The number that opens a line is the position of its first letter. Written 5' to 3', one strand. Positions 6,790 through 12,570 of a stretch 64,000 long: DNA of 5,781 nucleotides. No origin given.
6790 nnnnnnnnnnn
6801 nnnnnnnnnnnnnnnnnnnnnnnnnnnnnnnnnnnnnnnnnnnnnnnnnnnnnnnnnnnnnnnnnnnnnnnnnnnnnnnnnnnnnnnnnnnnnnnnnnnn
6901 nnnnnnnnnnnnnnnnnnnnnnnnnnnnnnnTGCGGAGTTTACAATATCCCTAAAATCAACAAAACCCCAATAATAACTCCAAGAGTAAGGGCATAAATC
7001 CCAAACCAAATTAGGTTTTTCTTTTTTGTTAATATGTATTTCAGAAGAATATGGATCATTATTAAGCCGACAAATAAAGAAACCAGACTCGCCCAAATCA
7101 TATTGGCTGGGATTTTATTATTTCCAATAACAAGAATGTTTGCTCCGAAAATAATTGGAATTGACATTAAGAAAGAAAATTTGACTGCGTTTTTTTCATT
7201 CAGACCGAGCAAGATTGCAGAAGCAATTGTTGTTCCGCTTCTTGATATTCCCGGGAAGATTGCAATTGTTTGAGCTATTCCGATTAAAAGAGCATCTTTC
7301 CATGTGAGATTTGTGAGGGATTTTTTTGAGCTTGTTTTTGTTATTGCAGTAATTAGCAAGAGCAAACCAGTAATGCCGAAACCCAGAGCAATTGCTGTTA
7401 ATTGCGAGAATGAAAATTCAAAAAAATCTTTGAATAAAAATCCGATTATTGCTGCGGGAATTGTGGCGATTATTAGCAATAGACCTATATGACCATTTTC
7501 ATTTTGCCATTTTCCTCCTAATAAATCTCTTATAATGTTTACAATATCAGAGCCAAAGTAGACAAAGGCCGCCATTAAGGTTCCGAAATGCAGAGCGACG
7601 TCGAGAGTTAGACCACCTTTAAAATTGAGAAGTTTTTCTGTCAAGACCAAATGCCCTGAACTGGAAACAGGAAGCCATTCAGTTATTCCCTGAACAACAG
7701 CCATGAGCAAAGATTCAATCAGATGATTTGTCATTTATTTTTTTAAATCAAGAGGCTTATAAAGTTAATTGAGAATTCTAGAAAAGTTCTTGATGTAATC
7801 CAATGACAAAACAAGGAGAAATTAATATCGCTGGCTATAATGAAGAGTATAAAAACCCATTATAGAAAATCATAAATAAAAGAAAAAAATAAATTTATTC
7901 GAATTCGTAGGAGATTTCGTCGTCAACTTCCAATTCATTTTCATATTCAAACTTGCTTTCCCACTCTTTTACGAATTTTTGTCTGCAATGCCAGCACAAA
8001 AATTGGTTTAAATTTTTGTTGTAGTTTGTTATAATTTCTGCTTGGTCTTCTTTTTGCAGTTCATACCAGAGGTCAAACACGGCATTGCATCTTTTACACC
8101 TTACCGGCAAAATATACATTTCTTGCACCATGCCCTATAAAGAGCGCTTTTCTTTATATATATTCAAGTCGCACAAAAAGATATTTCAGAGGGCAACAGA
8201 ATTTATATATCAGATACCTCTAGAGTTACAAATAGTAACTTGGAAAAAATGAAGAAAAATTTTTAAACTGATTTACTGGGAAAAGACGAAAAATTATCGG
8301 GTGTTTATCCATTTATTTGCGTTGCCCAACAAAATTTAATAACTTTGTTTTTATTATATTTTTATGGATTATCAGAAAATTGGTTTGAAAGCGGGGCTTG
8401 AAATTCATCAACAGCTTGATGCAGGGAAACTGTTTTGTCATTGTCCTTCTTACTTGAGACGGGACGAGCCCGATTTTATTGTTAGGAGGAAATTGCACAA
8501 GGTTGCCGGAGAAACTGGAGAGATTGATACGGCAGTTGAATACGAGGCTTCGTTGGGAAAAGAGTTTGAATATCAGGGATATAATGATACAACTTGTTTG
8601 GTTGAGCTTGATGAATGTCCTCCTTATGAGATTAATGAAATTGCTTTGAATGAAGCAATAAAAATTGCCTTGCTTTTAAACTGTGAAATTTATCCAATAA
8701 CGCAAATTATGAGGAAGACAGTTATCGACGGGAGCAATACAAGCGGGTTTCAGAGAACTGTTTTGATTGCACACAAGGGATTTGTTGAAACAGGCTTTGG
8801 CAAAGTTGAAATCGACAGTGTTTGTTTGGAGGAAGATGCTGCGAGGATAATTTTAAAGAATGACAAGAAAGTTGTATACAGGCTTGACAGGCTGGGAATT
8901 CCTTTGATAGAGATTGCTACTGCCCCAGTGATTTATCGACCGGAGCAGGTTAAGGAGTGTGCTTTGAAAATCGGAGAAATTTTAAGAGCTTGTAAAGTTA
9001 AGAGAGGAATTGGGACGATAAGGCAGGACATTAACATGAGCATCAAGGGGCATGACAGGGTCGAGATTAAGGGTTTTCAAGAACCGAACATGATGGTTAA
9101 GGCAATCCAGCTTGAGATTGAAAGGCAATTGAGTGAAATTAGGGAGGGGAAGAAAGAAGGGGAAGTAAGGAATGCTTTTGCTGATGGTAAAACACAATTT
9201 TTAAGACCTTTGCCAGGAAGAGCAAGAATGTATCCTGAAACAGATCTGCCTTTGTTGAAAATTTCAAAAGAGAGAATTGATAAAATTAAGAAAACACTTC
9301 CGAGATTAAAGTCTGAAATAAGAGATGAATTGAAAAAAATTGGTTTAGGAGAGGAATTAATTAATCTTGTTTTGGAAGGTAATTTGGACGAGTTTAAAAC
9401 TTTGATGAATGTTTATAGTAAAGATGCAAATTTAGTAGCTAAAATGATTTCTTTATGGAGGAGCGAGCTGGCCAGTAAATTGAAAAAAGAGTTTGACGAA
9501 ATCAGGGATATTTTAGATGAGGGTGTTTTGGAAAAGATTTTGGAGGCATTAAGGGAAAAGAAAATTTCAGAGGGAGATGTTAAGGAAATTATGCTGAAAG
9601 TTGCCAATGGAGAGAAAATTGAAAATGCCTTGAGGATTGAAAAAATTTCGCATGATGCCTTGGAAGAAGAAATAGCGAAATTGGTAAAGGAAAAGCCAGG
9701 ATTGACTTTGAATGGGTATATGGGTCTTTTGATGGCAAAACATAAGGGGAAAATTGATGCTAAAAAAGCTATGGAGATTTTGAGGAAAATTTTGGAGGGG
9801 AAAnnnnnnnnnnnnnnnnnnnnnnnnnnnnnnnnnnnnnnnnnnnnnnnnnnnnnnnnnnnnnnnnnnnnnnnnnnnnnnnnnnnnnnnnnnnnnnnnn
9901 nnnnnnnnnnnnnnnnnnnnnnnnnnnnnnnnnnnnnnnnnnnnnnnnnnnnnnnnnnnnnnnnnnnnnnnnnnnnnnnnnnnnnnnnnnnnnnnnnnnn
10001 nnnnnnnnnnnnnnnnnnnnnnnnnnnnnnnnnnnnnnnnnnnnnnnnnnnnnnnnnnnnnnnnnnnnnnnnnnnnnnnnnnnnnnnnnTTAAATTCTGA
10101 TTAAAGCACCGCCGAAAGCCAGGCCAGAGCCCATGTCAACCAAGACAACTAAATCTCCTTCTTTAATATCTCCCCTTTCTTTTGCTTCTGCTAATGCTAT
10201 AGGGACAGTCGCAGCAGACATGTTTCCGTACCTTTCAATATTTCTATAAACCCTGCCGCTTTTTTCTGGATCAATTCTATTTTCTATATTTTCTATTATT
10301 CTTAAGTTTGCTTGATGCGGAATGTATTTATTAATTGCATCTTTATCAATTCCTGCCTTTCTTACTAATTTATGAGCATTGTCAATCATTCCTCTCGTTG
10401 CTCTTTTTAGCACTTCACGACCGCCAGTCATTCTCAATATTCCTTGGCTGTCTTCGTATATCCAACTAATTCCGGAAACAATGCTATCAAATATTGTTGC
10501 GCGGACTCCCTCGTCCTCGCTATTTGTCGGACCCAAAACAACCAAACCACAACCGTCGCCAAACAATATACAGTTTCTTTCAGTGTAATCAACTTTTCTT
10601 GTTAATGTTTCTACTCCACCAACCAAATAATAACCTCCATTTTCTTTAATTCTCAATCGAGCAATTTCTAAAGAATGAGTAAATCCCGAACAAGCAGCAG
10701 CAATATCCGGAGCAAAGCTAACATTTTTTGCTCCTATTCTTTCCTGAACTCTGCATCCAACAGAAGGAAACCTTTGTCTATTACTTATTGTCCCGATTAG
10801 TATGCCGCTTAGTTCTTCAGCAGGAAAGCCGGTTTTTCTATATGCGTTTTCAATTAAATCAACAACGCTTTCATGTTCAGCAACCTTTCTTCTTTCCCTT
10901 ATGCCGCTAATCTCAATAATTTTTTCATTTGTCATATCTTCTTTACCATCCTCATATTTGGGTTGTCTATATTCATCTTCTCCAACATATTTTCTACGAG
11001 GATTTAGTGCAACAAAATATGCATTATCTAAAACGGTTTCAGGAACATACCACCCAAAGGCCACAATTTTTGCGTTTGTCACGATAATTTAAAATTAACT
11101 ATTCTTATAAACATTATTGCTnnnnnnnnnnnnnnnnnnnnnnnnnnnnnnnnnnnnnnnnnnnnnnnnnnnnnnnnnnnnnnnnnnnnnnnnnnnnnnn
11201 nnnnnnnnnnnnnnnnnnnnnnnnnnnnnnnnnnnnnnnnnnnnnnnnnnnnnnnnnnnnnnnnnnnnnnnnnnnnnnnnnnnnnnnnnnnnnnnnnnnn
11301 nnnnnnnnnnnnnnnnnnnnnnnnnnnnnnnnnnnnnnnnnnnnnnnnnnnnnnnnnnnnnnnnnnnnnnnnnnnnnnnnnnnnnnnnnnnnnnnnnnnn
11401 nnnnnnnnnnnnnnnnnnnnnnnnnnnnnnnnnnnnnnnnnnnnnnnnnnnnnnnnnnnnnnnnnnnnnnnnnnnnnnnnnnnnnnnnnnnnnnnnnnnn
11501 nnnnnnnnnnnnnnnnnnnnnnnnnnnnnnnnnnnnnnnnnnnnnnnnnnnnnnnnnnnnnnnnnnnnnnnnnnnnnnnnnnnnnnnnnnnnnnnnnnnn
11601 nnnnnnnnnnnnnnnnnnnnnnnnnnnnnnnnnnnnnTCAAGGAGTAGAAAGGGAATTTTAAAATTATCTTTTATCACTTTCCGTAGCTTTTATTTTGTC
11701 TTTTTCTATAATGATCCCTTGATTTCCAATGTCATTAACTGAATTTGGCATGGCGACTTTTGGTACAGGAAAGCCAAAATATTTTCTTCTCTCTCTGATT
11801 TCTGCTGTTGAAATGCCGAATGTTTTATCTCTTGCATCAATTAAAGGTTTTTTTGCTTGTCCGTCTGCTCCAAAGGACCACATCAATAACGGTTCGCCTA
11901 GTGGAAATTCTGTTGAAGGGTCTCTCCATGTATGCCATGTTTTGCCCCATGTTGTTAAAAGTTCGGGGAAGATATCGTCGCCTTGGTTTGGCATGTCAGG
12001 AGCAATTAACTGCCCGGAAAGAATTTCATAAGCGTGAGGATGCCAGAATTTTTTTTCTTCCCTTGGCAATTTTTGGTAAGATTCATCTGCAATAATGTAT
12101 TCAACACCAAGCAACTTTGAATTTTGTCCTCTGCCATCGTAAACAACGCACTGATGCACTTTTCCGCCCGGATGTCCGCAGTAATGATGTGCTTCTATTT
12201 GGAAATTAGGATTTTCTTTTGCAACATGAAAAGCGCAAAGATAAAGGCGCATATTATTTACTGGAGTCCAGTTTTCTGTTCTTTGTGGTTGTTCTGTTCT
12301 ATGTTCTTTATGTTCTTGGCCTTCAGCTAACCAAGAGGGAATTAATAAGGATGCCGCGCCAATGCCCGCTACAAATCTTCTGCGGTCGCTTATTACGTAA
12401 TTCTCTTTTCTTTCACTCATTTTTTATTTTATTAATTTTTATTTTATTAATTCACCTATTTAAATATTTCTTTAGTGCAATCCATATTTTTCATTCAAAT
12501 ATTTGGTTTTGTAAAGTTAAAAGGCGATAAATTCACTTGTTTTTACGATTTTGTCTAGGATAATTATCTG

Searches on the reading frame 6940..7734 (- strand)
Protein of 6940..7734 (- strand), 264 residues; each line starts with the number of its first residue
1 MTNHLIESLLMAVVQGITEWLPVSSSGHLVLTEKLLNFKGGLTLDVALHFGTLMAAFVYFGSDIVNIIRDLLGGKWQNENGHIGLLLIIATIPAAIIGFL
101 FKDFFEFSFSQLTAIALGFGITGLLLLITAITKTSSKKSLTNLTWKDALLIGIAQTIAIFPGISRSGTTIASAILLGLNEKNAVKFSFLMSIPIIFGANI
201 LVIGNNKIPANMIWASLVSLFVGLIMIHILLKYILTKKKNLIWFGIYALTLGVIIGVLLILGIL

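Call 61: search_protein_families(library=pfam, proteins=[window:6940-7734:-], max_evalue=0.0001)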
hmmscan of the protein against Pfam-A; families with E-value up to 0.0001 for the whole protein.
window:6940-7734:- (264 aa): 1 family
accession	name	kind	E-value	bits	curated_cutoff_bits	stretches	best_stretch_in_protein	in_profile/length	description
PF02673.24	BacA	-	2.3e-71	240.9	33.4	1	9-254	2-257/257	Bacitracin resistance protein BacA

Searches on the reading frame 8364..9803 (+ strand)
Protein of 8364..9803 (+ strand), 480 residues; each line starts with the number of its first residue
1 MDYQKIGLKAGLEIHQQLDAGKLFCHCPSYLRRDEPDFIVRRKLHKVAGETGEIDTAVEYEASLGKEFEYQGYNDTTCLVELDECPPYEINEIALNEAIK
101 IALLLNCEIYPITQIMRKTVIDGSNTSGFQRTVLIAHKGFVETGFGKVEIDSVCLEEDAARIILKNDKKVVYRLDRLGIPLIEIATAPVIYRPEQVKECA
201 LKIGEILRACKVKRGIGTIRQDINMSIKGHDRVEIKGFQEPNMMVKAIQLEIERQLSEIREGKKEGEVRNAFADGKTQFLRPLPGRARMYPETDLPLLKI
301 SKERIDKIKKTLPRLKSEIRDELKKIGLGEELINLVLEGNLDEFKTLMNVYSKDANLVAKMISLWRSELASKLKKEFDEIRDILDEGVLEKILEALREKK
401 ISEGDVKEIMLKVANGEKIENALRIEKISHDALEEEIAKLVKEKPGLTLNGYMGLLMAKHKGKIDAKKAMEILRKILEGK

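Call 10: search_protein_families(library=pfam, proteins=[window:8364-9803:+], max_evalue=0.001)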
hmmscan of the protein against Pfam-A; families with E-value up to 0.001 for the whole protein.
window:8364-9803:+ (480 aa): 2 families
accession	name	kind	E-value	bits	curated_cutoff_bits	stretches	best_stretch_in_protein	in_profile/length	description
PF02934.20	GatB_N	-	1.3e-52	179.2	23.4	1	9-305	2-276/277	GatB/GatE catalytic domain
PF02637.23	GatB_Yqey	-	6.8e-07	29.7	27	1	356-477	12-148/148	GatB domain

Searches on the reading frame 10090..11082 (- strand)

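Call 10: search_protein_families(library=pfam, proteins=[window:10090-11082:-], max_evalue=0.001)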
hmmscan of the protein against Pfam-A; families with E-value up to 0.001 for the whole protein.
window:10090-11082:- (330 aa): 3 families
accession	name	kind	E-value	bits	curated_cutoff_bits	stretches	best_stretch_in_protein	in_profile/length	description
PF08541.16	ACP_syn_III_C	-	1.4e-26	92.9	26.6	1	241-330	2-90/90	3-Oxoacyl-[acyl-carrier-protein (ACP)] synthase III C terminal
PF08545.16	ACP_syn_III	-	1.8e-13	50.6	24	1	126-194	2-72/80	3-Oxoacyl-[acyl-carrier-protein (ACP)] synthase III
PF02797.21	Chal_sti_synt_C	-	0.00078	19.9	27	0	229-329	39-148/151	Chalcone and stilbene synthases, C-terminal domain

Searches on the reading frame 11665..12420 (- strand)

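Call 10: search_protein_families(library=pfam, proteins=[window:11665-12420:-], max_evalue=0.001)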
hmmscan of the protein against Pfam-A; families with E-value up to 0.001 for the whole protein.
window:11665-12420:- (251 aa): 1 family
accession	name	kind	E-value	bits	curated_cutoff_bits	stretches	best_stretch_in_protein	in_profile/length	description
PF06884.16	DUF1264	-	9.1e-56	188.6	25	1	52-214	2-169/171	Protein of unknown function (DUF1264)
